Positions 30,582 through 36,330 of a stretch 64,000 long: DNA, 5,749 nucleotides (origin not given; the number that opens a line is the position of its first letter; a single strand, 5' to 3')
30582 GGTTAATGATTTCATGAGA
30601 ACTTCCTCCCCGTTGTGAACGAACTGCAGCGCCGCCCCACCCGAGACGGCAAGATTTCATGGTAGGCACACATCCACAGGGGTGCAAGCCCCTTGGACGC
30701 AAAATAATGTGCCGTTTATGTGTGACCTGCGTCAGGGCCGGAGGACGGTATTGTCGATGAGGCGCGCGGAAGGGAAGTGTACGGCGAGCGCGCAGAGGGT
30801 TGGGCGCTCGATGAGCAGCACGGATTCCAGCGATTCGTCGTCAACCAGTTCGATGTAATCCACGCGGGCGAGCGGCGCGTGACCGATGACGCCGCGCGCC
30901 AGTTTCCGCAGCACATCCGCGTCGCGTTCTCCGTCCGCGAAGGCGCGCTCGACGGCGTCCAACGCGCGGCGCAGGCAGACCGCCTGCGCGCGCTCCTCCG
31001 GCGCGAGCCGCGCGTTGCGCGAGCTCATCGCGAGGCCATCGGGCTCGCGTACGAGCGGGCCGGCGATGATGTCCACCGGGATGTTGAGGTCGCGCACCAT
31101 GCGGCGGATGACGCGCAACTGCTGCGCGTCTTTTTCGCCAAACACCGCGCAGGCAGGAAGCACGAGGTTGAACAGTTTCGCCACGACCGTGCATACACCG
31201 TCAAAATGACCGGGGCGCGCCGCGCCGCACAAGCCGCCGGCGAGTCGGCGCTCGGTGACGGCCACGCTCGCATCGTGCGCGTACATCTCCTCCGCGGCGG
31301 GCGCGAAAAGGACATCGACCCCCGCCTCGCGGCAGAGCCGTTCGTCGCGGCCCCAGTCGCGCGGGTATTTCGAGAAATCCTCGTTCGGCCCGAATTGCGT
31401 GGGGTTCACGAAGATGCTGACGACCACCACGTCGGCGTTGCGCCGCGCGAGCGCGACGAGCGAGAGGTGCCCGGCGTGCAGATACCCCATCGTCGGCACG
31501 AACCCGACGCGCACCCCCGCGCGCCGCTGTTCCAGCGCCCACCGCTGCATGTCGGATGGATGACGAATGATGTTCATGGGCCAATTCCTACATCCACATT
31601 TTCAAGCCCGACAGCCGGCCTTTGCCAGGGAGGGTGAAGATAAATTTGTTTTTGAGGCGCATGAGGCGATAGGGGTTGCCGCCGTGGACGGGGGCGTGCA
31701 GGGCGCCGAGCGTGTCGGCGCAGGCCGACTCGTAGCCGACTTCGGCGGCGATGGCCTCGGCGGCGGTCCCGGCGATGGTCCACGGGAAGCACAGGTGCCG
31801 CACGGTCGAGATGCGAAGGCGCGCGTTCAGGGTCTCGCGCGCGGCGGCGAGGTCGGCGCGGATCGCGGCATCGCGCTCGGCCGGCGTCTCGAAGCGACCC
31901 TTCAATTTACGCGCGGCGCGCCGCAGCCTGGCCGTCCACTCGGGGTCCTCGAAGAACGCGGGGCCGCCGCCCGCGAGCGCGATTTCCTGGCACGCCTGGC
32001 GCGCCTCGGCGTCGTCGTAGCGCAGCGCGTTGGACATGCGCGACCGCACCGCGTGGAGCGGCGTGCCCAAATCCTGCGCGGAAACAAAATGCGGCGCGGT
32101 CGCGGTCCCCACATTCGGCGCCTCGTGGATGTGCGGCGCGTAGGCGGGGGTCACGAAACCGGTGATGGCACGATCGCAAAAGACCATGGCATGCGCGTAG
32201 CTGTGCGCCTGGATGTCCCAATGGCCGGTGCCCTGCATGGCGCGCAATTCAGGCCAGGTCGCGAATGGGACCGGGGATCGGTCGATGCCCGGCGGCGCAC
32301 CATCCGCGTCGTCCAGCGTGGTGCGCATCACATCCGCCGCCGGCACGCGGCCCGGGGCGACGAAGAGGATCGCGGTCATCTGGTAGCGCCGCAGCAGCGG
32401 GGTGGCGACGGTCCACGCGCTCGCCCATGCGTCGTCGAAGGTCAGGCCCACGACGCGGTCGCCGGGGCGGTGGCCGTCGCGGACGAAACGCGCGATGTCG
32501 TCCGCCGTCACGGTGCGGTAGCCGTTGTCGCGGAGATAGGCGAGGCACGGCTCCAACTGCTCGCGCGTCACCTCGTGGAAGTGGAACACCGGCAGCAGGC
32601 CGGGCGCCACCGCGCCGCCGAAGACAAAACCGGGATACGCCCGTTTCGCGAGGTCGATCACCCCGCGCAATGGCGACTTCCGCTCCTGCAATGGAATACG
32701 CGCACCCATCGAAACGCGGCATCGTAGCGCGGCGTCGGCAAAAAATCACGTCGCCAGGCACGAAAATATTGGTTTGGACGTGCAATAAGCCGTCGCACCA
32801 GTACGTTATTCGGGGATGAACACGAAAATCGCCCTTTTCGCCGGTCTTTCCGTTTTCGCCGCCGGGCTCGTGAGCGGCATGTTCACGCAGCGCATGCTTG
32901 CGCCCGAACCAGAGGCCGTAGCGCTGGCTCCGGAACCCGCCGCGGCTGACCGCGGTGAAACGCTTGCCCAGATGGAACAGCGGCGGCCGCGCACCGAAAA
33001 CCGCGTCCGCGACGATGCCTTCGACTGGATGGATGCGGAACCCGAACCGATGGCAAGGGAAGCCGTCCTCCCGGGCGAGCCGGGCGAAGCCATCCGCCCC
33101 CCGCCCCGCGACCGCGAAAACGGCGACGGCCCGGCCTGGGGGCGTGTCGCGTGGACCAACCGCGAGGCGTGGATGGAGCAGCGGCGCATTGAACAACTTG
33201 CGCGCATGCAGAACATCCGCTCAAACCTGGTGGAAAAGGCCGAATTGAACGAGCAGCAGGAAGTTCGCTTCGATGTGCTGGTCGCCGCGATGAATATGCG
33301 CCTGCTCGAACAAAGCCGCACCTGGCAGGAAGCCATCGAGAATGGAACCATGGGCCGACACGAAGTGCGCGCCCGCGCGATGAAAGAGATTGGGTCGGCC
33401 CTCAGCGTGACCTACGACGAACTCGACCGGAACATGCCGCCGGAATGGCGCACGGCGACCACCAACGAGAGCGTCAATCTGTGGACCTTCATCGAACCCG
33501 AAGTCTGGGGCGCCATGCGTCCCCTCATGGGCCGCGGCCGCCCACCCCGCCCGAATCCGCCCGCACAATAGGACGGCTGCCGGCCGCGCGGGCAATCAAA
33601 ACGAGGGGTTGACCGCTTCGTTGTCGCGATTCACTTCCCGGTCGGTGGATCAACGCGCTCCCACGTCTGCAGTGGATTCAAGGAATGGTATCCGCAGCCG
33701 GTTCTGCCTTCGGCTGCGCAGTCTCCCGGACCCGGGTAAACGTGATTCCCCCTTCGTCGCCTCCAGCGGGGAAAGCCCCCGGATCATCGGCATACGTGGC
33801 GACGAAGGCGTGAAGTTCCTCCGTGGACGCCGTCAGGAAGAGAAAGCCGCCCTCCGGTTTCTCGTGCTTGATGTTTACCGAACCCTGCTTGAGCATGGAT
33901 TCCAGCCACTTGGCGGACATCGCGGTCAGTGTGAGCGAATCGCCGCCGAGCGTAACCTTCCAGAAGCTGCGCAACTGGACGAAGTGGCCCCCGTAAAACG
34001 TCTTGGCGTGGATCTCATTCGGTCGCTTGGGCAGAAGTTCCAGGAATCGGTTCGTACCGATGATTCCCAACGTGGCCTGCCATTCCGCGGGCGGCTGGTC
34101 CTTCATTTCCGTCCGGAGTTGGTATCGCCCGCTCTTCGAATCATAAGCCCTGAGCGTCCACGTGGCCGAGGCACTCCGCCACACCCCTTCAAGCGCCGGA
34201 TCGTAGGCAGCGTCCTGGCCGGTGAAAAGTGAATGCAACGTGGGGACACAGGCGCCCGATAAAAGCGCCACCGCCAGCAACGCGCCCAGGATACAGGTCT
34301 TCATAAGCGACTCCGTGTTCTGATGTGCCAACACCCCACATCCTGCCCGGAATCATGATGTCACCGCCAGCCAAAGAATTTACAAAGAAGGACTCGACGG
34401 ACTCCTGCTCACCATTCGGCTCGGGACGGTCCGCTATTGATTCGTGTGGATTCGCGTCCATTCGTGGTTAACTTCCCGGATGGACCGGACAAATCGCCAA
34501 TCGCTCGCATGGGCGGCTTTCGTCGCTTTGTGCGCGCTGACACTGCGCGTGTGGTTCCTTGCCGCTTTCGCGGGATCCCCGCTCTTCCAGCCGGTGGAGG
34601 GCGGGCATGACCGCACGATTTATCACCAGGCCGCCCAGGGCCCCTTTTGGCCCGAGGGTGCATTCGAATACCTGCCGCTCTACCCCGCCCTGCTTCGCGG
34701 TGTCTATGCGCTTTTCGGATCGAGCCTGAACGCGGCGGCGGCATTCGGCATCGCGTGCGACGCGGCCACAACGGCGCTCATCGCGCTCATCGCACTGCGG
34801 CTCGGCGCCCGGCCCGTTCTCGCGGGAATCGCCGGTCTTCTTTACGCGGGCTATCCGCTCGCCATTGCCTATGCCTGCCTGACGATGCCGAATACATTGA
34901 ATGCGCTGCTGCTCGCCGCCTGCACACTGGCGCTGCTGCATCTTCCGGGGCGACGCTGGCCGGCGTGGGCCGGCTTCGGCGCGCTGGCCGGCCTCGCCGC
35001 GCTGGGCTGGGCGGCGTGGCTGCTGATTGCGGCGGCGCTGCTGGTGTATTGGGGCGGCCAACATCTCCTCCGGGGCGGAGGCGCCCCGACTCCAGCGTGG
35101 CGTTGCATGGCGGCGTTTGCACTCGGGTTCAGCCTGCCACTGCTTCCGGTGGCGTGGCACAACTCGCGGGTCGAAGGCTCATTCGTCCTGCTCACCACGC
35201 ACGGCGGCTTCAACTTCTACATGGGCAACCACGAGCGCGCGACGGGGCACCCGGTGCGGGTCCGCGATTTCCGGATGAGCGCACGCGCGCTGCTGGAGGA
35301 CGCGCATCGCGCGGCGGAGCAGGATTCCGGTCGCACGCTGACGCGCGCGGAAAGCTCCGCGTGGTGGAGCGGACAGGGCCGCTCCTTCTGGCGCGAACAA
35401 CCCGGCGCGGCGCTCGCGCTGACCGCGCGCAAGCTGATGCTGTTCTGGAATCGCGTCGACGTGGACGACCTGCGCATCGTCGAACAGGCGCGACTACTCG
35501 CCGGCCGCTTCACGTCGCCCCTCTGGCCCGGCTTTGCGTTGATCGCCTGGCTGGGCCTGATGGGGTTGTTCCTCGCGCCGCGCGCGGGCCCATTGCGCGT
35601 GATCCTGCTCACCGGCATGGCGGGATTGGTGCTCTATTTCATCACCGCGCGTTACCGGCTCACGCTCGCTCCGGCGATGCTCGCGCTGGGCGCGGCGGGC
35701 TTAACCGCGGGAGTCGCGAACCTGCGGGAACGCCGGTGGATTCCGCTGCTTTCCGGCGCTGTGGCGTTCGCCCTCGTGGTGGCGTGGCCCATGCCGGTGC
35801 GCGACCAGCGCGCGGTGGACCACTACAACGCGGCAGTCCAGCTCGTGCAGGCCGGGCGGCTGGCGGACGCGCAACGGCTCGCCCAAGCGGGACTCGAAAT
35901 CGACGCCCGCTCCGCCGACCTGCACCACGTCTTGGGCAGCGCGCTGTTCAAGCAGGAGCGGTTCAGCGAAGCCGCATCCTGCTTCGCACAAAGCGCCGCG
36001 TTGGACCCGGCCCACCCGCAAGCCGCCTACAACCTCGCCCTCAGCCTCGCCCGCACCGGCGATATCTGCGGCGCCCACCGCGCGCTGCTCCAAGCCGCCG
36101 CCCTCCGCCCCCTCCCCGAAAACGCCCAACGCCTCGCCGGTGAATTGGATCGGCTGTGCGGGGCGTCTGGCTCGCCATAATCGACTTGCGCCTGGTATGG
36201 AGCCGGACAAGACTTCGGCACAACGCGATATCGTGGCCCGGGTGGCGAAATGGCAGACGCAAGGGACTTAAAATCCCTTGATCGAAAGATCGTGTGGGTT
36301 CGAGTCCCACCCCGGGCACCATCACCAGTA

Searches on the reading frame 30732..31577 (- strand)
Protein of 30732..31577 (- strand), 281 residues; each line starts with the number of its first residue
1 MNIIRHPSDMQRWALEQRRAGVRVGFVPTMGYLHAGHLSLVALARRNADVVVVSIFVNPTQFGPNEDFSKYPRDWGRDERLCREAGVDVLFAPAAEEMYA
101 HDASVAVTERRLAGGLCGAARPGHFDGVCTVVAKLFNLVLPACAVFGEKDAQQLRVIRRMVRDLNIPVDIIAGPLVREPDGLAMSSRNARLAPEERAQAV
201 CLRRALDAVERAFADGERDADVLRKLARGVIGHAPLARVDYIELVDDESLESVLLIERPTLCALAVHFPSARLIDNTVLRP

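Call 75: search_protein_families(library=pfam, proteins=[window:30732-31577:-], max_evalue=0.00001)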
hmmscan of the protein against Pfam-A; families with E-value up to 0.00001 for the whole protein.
window:30732-31577:- (281 aa): 1 family
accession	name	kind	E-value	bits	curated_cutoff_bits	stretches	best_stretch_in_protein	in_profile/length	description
PF02569.21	Pantoate_ligase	-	1.8e-103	345.8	20.7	1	3-277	2-267/268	Pantoate-beta-alanine ligase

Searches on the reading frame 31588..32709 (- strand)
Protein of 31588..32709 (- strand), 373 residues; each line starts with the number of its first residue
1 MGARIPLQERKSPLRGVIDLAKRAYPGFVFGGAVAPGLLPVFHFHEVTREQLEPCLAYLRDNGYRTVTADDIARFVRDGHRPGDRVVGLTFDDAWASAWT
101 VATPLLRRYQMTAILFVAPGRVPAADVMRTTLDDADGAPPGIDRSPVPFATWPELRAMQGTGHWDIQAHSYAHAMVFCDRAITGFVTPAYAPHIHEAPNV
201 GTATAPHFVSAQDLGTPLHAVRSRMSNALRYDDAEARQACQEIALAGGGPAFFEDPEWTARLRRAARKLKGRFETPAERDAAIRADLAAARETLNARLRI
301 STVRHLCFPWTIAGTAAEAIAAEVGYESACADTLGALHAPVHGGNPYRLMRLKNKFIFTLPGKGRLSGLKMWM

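Call 75: search_protein_families(library=pfam, proteins=[window:31588-32709:-], max_evalue=0.00001)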
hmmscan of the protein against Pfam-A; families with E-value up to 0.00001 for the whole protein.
window:31588-32709:- (373 aa): 1 family
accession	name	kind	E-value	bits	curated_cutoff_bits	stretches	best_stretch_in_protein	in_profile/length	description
PF01522.26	Polysacc_deac_1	-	4e-12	46.6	23.1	1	82-174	4-69/124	Polysaccharide deacetylase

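Call 77: search_protein_families(library=ncbifam, proteins=[window:31588-32709:-], max_evalue=0.00001)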
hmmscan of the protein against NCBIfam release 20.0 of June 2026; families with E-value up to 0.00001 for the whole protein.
window:31588-32709:- (373 aa): 3 families
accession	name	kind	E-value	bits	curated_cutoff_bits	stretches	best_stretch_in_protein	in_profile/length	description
TIGR03938.2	deacetyl_PgaB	equivalog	4.3e-19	68.2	321.9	1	46-173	25-146/621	poly-beta-1,6-N-acetyl-D-glucosamine N-deacetylase PgaB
NF011177.0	PRK14582.1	equivalog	5.5e-14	51.4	923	1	46-195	68-209/671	poly-beta-1,6-N-acetyl-D-glucosamine N-deacetylase PgaB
NF011176.0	PRK14581.1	equivalog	5.5e-12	44.6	1091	1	47-177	69-192/673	poly-beta-1,6-N-acetyl-D-glucosamine N-deacetylase PgaB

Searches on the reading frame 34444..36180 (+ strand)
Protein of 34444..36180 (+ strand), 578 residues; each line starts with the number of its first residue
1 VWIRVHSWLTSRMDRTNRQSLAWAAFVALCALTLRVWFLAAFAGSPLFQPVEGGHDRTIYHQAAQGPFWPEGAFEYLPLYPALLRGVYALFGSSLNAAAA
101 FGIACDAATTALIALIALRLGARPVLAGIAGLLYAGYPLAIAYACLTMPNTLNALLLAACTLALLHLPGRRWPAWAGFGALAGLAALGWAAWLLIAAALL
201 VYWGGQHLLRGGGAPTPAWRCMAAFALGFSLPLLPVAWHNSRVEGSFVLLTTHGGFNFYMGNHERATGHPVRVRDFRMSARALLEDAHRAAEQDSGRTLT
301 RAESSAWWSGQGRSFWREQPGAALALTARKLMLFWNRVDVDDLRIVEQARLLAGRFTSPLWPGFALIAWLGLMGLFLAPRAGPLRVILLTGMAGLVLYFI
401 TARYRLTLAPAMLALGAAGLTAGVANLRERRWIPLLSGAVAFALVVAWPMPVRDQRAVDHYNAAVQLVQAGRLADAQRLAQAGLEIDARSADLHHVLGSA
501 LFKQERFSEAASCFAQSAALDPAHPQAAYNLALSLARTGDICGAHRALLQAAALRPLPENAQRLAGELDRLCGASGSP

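Call 6: search_protein_families(library=pfam, proteins=[window:34444-36180:+], max_evalue=0.001)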
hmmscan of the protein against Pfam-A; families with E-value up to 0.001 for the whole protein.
window:34444-36180:+ (578 aa): 7 families
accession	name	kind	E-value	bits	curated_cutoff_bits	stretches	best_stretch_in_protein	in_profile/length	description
PF07719.23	TPR_2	-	1.8e-09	37.4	27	1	491-524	1-34/34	Tetratricopeptide repeat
PF13432.12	TPR_16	-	5.5e-06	27.2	32.7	1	497-556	3-60/65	Tetratricopeptide repeat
PF13414.12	TPR_11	-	1.5e-05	25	26.8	0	498-539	1-42/42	TPR repeat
PF13231.12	PMT_2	-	1.6e-05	25.6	26.1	1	78-203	4-129/160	Dolichyl-phosphate-mannose-protein mannosyltransferase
PF14559.12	TPR_19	-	0.00026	21.7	25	0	467-514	1-48/68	Tetratricopeptide repeat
PF00515.34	TPR_1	-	0.00054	20.1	27.8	0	491-522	1-32/34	Tetratricopeptide repeat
PF13431.12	TPR_17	-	0.00057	20.4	24.4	0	513-540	1-28/34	Tetratricopeptide repeat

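Call 77: search_protein_families(library=ncbifam, proteins=[window:34444-36180:+], max_evalue=0.00001)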
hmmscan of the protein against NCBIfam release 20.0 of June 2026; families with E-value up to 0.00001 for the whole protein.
window:34444-36180:+ (578 aa): 4 families
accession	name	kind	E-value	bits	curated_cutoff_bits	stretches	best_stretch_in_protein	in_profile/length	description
TIGR02552.1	LcrH_SycD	equivalog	3.7e-10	39.6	104.8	1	459-562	20-123/136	SycD/LcrH family type III secretion system chaperone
TIGR02917.1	PEP_TPR_lipo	equivalog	3e-08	32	312.2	1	464-563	336-435/899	XrtA/PEP-CTERM system TPR-repeat protein PrsT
NF040959.1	MamA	equivalog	1.3e-06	28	200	1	456-556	36-136/204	magnetosome protein MamA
NF033920.0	C39_PA2778_fam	equivalog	2.4e-06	27.1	150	1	456-556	155-255/255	PA2778 family cysteine peptidase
